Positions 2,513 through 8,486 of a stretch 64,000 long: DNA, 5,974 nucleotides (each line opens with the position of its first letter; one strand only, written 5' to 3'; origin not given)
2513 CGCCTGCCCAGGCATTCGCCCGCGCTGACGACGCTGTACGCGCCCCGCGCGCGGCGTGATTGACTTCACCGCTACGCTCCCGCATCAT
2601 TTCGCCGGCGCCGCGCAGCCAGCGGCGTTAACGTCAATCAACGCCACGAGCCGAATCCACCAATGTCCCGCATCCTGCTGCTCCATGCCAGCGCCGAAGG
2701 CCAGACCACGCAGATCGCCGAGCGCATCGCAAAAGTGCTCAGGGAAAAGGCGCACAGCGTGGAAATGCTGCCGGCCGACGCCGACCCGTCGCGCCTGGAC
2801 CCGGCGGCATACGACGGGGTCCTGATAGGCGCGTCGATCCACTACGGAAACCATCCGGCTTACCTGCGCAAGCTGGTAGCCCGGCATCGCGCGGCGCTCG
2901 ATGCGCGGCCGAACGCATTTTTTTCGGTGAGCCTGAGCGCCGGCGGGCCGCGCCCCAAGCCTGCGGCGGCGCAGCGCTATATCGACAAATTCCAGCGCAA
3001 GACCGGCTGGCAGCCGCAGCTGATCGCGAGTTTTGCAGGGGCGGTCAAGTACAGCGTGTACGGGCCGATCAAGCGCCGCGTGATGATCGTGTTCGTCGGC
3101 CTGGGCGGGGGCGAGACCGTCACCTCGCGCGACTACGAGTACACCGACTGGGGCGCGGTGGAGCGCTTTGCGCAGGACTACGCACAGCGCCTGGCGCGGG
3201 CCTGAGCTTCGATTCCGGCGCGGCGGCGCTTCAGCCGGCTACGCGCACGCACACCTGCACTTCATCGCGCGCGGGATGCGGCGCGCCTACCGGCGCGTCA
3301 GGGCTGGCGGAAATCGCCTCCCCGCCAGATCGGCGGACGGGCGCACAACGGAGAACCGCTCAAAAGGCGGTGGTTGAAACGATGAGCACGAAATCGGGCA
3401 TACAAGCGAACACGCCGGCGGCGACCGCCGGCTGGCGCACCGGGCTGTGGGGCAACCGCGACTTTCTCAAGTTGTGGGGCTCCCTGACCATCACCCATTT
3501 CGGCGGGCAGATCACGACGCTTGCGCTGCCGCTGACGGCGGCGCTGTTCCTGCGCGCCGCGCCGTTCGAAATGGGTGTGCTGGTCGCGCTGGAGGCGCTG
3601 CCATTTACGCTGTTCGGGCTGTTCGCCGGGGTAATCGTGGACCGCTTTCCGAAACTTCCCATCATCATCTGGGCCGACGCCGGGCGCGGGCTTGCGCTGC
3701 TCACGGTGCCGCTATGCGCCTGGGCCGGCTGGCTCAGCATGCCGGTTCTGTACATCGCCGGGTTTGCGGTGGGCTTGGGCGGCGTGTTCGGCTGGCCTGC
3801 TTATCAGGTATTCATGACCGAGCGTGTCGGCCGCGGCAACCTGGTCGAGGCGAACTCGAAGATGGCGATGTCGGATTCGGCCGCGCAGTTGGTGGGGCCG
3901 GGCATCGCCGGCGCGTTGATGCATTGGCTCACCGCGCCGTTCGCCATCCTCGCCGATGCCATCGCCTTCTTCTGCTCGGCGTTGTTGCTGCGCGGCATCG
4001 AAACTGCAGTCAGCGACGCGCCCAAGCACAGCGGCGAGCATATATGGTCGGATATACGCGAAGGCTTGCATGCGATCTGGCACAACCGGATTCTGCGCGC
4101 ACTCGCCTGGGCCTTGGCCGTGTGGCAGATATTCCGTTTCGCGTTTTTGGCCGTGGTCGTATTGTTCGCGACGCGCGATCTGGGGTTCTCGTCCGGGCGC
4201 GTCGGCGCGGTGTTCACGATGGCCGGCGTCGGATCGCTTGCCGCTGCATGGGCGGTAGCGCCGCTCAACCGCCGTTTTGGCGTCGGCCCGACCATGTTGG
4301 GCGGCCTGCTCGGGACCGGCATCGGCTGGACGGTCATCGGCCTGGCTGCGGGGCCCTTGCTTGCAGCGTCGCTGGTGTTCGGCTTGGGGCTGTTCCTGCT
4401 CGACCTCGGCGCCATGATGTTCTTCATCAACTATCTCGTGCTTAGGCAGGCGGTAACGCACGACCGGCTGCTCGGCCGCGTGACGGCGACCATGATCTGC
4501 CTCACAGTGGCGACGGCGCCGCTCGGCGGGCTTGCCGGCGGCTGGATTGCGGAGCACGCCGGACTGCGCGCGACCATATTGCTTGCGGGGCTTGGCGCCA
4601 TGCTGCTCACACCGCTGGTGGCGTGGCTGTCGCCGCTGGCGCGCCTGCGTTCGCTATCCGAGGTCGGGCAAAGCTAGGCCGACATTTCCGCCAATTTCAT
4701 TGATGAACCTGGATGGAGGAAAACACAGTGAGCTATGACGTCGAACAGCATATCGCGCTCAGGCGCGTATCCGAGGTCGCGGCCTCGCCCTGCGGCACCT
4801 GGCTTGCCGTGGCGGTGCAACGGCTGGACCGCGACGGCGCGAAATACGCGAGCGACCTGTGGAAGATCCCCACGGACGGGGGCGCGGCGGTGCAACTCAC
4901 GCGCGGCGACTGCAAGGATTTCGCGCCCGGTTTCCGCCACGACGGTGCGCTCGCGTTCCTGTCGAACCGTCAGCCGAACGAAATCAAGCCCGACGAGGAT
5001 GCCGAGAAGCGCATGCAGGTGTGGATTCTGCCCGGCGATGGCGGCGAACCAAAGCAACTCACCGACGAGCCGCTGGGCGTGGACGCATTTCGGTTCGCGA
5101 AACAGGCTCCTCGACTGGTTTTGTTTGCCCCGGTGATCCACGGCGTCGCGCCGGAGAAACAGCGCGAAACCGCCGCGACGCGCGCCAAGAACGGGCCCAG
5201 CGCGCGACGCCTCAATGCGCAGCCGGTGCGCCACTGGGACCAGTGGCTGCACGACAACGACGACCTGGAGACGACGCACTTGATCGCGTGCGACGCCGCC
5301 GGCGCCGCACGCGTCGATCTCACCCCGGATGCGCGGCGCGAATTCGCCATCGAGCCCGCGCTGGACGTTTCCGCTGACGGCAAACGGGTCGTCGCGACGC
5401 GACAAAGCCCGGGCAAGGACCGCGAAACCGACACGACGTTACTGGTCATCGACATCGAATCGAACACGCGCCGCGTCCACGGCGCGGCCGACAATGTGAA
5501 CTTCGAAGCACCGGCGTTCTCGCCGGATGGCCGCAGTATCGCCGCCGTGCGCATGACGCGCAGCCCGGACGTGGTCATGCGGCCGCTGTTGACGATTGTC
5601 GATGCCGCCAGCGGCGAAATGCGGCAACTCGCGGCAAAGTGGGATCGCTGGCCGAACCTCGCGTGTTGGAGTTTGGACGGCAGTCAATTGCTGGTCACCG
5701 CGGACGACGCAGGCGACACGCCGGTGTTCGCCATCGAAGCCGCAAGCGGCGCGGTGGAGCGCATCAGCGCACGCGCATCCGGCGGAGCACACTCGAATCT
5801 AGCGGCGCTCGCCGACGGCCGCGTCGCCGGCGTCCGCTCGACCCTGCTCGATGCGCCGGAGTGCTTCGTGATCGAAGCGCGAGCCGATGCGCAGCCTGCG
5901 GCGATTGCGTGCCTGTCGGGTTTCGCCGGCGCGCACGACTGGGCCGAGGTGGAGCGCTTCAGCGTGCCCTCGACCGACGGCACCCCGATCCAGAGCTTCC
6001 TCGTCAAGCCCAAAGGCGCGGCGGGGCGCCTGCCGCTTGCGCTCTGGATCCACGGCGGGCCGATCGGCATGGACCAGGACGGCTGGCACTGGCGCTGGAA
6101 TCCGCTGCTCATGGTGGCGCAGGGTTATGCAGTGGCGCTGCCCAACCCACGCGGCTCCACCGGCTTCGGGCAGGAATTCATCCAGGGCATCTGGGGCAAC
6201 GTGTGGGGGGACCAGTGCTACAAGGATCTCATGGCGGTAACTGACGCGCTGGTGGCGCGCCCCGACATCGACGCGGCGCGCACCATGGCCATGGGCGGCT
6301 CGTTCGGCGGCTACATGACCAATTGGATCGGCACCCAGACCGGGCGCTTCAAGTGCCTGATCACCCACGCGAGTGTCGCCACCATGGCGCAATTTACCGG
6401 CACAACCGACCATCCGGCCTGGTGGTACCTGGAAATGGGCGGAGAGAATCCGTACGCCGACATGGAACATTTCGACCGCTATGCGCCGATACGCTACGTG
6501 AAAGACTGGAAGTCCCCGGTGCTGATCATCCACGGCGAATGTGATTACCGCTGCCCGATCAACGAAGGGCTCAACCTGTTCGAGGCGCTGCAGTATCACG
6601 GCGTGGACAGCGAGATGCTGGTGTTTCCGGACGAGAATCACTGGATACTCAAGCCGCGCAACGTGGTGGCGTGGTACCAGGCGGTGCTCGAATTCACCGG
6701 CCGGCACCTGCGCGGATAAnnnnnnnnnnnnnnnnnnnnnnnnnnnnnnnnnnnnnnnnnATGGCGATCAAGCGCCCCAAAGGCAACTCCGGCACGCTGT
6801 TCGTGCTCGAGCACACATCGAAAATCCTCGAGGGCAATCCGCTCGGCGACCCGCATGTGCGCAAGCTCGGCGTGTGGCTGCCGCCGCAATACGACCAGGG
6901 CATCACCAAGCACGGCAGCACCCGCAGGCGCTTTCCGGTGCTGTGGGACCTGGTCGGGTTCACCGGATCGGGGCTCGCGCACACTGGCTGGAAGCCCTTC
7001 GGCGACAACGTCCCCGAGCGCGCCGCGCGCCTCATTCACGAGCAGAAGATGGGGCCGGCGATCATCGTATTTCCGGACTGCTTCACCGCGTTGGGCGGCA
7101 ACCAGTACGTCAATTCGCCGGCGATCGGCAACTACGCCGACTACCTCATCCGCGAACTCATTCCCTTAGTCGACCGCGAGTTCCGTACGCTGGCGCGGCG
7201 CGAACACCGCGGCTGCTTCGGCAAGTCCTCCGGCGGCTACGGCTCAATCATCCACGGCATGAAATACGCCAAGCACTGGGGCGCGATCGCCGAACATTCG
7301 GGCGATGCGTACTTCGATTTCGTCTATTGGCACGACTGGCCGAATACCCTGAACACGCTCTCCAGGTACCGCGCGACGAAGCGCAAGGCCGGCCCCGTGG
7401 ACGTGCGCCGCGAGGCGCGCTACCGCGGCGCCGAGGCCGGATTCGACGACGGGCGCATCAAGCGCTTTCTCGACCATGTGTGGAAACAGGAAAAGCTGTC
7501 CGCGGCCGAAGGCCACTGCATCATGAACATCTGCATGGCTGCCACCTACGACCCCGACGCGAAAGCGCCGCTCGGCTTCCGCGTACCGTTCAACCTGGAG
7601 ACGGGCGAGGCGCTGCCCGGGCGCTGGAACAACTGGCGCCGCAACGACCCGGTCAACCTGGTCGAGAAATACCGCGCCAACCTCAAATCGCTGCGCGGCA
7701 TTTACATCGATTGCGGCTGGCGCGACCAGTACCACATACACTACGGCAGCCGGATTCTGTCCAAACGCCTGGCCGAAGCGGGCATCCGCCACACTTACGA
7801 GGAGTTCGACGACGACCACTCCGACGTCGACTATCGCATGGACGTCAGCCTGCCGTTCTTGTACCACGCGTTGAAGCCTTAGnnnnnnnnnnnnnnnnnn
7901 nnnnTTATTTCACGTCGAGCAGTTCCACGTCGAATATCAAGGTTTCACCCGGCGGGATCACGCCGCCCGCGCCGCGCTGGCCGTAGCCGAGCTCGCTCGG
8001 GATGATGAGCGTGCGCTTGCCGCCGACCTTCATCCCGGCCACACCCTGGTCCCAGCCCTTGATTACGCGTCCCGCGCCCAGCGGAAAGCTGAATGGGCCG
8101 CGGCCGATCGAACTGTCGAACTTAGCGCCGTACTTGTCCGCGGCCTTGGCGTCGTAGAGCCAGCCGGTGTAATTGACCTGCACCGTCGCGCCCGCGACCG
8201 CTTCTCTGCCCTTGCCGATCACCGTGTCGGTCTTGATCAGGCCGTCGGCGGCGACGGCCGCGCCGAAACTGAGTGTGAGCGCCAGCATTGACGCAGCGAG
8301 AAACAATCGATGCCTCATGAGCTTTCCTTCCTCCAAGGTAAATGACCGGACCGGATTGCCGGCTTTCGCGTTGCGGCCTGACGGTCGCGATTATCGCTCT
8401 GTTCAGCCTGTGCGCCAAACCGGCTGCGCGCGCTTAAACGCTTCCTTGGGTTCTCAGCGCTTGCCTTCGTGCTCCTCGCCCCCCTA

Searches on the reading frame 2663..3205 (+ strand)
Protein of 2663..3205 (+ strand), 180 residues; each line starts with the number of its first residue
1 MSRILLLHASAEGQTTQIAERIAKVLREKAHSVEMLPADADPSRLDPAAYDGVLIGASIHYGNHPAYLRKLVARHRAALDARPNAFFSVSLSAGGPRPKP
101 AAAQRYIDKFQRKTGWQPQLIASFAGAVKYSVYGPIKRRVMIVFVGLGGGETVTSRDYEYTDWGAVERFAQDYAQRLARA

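Call 42: search_protein_families(library=pfam, proteins=[window:2663-3205:+])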
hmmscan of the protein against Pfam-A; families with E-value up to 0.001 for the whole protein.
window:2663-3205:+ (180 aa): 2 families
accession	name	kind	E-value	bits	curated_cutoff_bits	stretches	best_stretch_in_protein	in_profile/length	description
PF12724.12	Flavodoxin_5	-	1.3e-34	120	27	1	5-152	1-142/145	Flavodoxin domain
PF03358.20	FMN_red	-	0.00015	21.8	24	0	48-95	69-121/152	NADPH-dependent FMN reductase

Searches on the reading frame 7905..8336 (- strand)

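Call 42: search_protein_families(library=pfam, proteins=[window:7905-8336:-])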
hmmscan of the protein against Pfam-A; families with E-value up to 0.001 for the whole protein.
window:7905-8336:- (143 aa): 1 family
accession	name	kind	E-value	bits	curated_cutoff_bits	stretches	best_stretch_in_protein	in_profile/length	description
PF00254.34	FKBP_C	-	8.9e-32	109.7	21.1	1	44-140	3-94/94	FKBP-type peptidyl-prolyl cis-trans isomerase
